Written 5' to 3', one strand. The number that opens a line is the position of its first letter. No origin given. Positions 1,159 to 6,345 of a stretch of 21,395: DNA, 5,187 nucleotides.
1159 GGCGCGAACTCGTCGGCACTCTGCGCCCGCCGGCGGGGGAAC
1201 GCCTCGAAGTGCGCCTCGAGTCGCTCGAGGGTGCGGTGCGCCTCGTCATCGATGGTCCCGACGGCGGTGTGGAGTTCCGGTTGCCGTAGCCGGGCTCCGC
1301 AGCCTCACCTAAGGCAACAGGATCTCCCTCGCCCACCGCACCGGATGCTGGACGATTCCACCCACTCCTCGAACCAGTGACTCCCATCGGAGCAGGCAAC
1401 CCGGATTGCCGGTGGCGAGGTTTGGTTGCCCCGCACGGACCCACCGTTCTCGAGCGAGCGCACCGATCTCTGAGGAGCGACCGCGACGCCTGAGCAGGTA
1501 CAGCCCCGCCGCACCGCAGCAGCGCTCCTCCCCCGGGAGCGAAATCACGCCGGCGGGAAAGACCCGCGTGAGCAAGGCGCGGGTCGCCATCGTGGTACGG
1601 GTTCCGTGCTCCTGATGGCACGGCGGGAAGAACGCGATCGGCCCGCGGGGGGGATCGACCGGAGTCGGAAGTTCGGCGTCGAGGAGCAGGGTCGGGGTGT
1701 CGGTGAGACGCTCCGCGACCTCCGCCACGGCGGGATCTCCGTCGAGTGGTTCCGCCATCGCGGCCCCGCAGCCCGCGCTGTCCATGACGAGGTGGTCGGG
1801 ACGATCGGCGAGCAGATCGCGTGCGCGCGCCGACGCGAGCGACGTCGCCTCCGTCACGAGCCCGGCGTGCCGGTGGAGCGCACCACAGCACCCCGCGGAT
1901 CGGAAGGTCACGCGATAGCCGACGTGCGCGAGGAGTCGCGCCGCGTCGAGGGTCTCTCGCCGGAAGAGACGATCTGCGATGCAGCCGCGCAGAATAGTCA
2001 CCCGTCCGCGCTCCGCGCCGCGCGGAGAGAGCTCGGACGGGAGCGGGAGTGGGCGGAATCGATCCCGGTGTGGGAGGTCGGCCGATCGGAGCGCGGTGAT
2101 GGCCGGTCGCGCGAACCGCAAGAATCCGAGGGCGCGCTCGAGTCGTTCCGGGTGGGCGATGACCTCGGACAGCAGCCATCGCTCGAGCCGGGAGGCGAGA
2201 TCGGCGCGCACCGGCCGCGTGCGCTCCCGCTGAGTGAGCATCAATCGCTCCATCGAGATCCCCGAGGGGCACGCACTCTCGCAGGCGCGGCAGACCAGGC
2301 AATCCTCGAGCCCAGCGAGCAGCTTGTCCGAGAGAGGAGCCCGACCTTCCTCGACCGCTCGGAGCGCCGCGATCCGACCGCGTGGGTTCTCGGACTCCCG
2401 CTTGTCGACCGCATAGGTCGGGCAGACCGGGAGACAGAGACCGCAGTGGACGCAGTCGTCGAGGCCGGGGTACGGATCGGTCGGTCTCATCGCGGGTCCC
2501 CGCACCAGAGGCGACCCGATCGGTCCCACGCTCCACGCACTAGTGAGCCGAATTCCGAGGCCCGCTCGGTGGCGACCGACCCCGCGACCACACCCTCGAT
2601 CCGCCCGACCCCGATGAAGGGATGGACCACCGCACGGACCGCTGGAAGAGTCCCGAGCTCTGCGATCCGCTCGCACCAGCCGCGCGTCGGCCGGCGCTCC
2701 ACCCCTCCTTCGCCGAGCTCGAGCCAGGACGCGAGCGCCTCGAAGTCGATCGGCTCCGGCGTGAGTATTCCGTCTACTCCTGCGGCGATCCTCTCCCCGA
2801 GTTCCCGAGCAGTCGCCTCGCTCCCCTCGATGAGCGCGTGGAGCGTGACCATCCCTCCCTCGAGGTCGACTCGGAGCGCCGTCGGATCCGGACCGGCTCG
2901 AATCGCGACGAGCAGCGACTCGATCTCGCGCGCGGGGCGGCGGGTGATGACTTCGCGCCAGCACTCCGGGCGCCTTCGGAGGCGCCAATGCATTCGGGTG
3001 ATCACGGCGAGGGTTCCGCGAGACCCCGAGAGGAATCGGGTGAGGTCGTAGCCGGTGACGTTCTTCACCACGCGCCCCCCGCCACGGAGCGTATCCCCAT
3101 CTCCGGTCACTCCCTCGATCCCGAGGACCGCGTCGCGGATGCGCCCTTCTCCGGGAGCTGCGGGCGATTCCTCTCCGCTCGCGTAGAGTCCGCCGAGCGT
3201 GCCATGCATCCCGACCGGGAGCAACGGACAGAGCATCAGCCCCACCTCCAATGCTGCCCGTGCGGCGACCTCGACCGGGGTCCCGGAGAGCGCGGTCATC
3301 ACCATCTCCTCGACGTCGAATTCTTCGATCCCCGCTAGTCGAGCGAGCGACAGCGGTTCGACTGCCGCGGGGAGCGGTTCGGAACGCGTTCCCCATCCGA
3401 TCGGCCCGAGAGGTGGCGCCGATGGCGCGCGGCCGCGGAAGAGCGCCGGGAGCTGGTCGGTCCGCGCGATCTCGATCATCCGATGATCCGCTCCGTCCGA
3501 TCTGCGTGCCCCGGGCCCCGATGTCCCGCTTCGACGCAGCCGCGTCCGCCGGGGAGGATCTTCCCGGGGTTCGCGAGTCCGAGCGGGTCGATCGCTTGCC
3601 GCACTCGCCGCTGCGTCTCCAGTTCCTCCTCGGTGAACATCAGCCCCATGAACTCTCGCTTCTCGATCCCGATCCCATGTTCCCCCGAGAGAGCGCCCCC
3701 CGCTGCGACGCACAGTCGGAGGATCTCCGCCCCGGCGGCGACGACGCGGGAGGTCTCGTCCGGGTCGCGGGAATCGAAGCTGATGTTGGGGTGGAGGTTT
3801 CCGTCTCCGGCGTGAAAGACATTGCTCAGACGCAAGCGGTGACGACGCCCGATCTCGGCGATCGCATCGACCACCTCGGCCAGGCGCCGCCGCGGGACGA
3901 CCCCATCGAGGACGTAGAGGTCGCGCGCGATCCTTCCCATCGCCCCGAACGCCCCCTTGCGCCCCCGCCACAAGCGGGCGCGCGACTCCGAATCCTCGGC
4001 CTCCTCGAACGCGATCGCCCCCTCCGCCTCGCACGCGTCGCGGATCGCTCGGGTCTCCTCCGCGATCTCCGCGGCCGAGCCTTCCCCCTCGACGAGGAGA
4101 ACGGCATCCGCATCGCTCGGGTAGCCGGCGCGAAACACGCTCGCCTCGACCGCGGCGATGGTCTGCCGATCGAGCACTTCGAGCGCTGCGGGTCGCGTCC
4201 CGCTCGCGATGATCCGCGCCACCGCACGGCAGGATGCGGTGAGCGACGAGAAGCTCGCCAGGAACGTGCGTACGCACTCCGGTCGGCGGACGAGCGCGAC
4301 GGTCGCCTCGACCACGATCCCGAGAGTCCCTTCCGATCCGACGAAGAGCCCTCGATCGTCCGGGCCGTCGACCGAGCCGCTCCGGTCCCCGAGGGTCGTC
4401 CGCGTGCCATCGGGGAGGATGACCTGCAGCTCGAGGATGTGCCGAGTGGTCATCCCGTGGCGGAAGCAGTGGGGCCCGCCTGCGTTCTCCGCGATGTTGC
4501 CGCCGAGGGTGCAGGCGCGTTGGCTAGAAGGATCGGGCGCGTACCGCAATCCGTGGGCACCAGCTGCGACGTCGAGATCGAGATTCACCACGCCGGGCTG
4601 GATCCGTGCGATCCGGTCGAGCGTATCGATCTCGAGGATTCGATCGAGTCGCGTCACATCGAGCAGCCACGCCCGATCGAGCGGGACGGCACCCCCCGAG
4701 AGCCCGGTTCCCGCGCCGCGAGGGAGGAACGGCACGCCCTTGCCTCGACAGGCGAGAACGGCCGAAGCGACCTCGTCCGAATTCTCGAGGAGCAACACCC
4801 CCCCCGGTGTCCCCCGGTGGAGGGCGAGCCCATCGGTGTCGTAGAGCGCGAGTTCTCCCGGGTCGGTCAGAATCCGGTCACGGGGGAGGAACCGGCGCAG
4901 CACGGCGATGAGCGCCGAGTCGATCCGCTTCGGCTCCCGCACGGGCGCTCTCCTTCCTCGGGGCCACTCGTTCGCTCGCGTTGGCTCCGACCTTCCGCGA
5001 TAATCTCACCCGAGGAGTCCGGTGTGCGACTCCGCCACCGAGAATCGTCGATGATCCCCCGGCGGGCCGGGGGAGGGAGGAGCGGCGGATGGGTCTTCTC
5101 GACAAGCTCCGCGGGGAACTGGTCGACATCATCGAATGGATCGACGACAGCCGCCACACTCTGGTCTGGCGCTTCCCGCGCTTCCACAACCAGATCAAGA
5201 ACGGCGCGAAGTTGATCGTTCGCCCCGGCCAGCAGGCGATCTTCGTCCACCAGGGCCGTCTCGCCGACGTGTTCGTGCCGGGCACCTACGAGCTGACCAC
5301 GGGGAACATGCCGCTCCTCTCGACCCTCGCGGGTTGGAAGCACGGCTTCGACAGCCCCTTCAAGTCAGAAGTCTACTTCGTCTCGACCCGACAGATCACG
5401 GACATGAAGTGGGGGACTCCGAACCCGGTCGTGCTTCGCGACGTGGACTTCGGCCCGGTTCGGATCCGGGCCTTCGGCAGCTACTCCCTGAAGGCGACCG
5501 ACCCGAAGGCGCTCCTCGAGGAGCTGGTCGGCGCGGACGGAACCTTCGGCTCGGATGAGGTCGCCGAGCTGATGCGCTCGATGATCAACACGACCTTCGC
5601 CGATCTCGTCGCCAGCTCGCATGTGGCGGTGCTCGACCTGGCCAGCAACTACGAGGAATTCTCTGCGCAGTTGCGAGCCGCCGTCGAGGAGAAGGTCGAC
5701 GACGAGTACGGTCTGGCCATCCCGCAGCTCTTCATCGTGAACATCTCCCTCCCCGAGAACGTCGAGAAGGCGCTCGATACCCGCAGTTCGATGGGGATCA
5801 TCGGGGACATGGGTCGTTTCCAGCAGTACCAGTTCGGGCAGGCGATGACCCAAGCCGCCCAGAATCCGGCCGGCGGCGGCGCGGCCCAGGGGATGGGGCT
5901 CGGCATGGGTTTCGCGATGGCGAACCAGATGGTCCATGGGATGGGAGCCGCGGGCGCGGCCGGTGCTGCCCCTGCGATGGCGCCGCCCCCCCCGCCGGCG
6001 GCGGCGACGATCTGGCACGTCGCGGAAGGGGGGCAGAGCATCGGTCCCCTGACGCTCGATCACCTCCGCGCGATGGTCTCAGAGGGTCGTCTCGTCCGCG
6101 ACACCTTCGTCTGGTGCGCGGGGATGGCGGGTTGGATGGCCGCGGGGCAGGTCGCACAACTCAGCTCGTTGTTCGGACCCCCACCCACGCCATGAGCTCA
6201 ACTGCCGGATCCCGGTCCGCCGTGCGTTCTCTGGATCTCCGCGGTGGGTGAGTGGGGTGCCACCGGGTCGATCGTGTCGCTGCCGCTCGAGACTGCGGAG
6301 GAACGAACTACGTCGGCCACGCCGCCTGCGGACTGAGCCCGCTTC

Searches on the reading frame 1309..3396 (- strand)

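Call 53: search_protein_families(library=pfam, proteins=[window:1309-3396:-])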
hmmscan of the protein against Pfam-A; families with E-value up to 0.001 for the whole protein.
window:1309-3396:- (695 aa): 11 families
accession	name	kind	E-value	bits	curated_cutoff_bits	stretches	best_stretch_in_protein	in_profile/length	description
PF13183.11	Fer4_8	-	4.1e-14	53.3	27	1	312-380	2-68/68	4Fe-4S dicluster domain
PF02754.22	CCG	-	3.3e-13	50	20.6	2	587-669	1-82/85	Cysteine-rich domain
PF12838.12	Fer4_7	-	9.3e-11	42.5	27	1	315-380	2-52/52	4Fe-4S dicluster domain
PF13534.11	Fer4_17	-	1.3e-09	38.9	22.2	1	315-381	2-61/61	4Fe-4S dicluster domain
PF13484.11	Fer4_16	-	5e-08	34.1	30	1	315-378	2-65/66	4Fe-4S double cluster binding domain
PF13187.11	Fer4_9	-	1.5e-07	31.7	27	1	314-379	1-50/52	4Fe-4S dicluster domain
PF00037.32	Fer4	-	7e-07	29.3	21.1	1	313-330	6-23/24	4Fe-4S binding domain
PF13237.11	Fer4_10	-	3.2e-06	27.4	25.5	1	313-377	7-53/53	4Fe-4S dicluster domain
PF12797.12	Fer4_2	-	1.8e-05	24.8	24.5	0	312-327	7-22/22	4Fe-4S binding domain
PF12837.12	Fer4_6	-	0.00014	22.1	25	0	313-329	7-23/24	4Fe-4S binding domain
PF12800.12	Fer4_4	-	0.00016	22.2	24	0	313-328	2-17/17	4Fe-4S binding domain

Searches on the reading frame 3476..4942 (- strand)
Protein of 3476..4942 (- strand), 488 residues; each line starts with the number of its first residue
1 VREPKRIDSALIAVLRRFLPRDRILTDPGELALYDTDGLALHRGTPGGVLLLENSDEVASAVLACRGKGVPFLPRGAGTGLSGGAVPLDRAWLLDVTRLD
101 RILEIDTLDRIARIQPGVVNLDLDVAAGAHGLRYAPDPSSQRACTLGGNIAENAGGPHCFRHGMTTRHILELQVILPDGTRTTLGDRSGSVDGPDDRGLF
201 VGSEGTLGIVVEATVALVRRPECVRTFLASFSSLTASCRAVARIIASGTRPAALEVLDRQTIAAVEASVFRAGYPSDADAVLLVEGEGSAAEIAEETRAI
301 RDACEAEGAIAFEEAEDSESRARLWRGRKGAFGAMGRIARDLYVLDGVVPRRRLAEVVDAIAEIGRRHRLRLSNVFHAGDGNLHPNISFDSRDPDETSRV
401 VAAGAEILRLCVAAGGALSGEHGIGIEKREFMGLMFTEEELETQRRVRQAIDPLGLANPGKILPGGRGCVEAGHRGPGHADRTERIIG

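Call 53: search_protein_families(library=pfam, proteins=[window:3476-4942:-])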
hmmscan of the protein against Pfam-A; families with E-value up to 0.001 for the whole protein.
window:3476-4942:- (488 aa): 2 families
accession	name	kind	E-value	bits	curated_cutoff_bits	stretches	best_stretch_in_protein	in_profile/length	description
PF02913.24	FAD-oxidase_C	-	1.6e-63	215.2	21.2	1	221-462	2-248/248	FAD linked oxidases, C-terminal domain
PF01565.28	FAD_binding_4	-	6.2e-36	123.6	26.4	1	47-184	2-138/139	FAD binding domain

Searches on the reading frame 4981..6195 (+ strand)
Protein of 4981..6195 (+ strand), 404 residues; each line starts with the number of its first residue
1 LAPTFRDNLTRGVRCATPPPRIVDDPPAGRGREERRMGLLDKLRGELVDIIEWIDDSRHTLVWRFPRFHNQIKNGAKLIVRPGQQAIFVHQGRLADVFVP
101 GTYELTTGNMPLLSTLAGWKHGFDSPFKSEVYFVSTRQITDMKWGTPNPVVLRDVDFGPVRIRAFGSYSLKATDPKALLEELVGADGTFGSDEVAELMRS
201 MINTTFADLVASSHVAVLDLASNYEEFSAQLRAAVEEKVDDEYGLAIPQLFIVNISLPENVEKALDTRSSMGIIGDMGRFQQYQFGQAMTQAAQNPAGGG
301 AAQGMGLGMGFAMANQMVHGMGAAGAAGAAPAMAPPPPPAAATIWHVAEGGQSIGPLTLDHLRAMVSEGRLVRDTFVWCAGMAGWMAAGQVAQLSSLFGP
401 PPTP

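Call 53: search_protein_families(library=pfam, proteins=[window:4981-6195:+])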
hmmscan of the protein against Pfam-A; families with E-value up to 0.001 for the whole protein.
window:4981-6195:+ (404 aa): 3 families
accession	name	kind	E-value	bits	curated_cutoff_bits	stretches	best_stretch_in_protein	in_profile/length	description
PF13421.11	Band_7_1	-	8.4e-97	323.3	24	1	62-273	1-211/211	SPFH domain-Band 7 family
PF14237.11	GYF_2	-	7.2e-19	67.7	25.8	1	345-394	1-50/50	GYF domain 2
PF01145.31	Band_7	-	8.3e-15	55.7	23.6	1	79-271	2-161/176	SPFH domain / Band 7 family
